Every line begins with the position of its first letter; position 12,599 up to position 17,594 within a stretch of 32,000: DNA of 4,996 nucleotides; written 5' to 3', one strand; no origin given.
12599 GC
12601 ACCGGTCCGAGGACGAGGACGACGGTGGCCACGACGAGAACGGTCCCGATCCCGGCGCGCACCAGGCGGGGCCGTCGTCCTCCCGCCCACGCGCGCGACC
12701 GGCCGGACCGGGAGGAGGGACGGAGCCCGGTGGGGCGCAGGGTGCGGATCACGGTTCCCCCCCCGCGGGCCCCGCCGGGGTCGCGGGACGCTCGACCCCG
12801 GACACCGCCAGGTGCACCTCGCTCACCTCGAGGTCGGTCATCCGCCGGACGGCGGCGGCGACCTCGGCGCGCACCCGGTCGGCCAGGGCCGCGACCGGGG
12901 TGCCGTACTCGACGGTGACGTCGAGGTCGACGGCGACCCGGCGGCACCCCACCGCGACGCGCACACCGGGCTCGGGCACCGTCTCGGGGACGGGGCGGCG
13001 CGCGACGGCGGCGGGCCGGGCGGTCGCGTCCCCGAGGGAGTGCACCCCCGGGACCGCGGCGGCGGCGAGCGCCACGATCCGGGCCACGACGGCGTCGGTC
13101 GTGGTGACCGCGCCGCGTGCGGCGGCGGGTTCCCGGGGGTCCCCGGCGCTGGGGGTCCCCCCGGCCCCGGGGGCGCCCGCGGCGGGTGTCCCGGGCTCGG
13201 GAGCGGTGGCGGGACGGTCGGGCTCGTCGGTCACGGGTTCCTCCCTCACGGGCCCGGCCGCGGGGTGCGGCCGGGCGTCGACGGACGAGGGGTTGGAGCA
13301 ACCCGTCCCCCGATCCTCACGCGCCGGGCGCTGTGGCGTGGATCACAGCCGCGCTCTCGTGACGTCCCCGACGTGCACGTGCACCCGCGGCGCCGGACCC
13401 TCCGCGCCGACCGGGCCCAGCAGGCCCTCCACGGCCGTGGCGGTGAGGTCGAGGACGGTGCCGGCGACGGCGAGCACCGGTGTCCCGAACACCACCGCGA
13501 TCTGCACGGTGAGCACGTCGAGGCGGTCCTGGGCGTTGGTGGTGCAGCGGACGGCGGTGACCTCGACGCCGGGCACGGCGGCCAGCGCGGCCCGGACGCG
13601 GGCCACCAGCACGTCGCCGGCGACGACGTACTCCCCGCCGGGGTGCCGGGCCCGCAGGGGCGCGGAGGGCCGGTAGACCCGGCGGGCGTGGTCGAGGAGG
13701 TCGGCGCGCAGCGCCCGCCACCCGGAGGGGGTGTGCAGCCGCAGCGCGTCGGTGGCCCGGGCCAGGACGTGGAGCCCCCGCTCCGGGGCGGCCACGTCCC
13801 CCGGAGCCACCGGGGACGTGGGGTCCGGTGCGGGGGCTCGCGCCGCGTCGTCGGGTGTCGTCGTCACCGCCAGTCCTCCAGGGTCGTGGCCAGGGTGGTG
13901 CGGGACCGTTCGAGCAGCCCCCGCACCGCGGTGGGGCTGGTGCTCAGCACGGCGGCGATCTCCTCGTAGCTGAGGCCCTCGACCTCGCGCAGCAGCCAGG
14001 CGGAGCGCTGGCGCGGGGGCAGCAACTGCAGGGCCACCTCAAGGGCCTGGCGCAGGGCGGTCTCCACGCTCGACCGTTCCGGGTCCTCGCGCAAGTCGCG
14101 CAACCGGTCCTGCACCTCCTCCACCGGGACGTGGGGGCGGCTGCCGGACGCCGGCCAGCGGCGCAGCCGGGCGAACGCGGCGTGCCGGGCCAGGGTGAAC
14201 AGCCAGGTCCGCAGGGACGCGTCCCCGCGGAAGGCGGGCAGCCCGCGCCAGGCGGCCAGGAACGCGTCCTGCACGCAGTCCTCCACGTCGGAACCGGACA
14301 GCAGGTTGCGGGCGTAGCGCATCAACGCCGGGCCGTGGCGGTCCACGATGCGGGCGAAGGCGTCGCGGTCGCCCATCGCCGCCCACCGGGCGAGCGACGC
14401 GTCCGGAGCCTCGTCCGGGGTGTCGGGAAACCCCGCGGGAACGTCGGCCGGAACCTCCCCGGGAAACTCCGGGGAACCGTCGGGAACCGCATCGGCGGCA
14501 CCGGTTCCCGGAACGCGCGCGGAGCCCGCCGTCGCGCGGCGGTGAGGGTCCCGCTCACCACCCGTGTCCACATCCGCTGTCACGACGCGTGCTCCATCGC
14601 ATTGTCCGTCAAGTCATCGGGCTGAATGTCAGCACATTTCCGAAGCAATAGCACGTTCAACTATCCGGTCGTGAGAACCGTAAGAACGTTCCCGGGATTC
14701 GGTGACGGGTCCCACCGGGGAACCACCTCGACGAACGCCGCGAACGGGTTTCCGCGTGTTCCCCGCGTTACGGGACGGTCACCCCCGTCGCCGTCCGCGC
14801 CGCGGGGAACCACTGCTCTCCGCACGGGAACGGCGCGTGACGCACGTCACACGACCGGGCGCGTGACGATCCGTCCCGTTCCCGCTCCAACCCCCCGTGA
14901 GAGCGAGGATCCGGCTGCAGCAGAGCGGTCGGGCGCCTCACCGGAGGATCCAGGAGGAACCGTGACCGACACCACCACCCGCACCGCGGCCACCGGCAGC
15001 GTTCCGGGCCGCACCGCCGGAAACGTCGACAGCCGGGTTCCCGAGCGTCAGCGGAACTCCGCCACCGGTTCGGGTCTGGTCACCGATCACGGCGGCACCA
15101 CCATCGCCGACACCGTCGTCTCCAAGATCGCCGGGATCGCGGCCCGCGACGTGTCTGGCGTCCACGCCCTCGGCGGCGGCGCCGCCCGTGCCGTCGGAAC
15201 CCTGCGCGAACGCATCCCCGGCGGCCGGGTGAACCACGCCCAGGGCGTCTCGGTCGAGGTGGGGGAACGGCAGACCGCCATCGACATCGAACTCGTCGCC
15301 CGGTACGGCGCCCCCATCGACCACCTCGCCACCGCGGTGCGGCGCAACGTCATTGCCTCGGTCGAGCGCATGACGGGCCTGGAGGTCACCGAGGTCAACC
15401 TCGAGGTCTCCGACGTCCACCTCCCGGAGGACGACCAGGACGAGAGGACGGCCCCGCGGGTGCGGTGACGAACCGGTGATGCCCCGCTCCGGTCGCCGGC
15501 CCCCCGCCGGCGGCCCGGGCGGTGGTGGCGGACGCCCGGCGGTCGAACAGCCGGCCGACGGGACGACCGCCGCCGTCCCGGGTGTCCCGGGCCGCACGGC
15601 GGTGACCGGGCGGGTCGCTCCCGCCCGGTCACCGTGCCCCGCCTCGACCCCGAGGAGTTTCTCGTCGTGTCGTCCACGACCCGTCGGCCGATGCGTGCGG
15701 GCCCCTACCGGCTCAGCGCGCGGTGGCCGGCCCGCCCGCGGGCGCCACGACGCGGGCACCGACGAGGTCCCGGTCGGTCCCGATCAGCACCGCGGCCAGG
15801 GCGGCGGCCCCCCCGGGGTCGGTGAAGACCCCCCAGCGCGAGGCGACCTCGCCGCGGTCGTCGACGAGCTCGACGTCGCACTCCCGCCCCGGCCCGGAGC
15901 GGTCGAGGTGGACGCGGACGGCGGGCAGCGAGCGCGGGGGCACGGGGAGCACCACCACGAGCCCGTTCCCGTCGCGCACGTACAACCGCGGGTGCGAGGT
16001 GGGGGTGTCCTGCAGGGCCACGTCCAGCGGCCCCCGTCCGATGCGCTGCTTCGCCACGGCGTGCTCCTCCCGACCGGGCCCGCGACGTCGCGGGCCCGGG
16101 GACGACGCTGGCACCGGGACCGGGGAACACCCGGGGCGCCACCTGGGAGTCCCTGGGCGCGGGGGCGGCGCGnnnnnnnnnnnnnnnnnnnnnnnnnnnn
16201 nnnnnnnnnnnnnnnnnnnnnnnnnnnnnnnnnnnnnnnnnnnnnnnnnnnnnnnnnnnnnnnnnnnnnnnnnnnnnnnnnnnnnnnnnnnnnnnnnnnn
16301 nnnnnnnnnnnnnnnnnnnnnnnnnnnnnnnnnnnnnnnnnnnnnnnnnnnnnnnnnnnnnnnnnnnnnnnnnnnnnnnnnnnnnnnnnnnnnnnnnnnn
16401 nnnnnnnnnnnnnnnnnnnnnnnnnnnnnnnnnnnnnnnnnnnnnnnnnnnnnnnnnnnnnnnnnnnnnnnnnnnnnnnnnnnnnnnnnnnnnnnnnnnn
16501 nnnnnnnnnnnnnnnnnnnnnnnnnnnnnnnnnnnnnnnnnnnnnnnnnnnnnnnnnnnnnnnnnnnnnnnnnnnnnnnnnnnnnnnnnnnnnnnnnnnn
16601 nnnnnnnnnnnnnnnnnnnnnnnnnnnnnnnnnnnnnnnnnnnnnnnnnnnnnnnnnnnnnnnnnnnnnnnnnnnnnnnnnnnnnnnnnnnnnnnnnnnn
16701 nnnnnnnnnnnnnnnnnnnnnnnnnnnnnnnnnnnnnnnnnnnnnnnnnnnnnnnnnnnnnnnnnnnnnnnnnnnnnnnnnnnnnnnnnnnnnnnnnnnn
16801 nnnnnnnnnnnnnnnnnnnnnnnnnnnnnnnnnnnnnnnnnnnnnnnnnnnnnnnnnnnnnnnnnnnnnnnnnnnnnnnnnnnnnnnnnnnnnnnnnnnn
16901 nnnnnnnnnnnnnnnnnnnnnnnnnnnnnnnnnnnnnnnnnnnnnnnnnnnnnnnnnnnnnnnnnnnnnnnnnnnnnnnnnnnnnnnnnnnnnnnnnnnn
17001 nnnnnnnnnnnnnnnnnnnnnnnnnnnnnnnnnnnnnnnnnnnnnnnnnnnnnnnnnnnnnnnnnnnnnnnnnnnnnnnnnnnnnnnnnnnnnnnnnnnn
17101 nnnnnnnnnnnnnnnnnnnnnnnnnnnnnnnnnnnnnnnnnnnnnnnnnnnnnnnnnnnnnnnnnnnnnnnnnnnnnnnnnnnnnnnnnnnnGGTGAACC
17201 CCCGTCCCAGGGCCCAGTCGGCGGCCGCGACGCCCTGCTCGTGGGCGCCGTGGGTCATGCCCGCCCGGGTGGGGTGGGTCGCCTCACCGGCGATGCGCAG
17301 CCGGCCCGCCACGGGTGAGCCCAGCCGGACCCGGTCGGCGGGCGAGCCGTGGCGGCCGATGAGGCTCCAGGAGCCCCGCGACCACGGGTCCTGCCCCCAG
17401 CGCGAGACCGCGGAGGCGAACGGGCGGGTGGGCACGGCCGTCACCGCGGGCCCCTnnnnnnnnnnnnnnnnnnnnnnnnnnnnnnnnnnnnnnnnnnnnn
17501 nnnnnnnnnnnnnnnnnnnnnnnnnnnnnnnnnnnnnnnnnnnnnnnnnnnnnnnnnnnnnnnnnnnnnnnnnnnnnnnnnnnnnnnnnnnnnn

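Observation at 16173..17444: Circularly permuted flavin amine oxidase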

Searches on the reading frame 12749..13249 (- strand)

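Call 15: search_protein_families(library=pfam, proteins=[window:12749-13249:-], max_evalue=0.001)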
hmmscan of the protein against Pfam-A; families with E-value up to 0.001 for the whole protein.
window:12749-13249:- (166 aa): 1 family
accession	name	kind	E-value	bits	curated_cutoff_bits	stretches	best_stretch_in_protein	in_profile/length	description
PF03780.18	Asp23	-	1.6e-23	83.6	28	1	45-152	2-107/108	Asp23 family, cell envelope-related function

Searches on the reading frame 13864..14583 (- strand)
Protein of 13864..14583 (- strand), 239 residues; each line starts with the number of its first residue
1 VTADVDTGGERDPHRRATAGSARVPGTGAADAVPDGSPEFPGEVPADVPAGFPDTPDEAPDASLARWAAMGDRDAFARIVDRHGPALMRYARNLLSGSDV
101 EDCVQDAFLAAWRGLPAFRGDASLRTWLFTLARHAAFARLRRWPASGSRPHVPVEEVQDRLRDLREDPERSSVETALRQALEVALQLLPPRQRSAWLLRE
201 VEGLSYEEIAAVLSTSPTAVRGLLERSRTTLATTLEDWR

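Call 15: search_protein_families(library=pfam, proteins=[window:13864-14583:-], max_evalue=0.001)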
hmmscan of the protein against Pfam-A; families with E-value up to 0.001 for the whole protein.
window:13864-14583:- (239 aa): 6 families
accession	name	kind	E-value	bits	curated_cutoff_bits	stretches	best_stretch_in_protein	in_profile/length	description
PF04542.20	Sigma70_r2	-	4.4e-16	58.9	24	1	80-142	2-67/71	Sigma-70 region 2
PF08281.18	Sigma70_r4_2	-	2.9e-14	52.9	25.7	1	178-231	1-54/54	Sigma-70, region 4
PF22233.2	PhyR_sigma-like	-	1.8e-07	31.3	27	1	185-226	1-42/50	Response regulator PhyR, sigma-like domain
PF04545.22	Sigma70_r4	-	8e-06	25.7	24.1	1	184-228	1-45/50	Sigma-70, region 4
PF22029.2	PhyR_sigma2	-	5.8e-05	23.5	27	1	82-131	3-53/55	Sigma2 domain of PhyR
PF07638.17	Sigma70_ECF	-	9.6e-05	22.8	21.1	1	71-235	14-183/185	ECF sigma factor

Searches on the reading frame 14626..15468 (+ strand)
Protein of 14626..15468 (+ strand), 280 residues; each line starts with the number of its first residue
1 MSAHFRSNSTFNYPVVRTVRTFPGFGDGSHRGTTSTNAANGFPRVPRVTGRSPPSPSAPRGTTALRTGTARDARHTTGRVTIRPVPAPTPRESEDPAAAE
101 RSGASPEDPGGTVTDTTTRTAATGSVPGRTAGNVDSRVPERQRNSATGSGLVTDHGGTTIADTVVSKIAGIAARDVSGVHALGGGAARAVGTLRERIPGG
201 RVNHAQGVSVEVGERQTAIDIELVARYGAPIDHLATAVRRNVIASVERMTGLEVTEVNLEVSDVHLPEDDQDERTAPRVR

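Call 15: search_protein_families(library=pfam, proteins=[window:14626-15468:+], max_evalue=0.001)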
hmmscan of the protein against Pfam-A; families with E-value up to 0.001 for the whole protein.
window:14626-15468:+ (280 aa): 1 family
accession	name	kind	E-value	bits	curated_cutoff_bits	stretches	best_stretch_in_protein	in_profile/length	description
PF03780.18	Asp23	-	2.5e-28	99.1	28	1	155-265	2-108/108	Asp23 family, cell envelope-related function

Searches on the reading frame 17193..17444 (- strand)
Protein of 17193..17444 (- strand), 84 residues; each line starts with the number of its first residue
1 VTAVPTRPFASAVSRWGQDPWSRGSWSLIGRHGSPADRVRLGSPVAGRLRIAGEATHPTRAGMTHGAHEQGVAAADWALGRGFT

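Call 5: search_protein_families(library=pfam, proteins=[window:17193-17444:-], max_evalue=1)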
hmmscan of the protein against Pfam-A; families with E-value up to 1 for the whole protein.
seq(84 aa): 1 family
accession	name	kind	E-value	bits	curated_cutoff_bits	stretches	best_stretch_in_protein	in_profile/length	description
PF01593.30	Amino_oxidase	-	4.7e-09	36.5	19.8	1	7-76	371-440/443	Flavin containing amine oxidoreductase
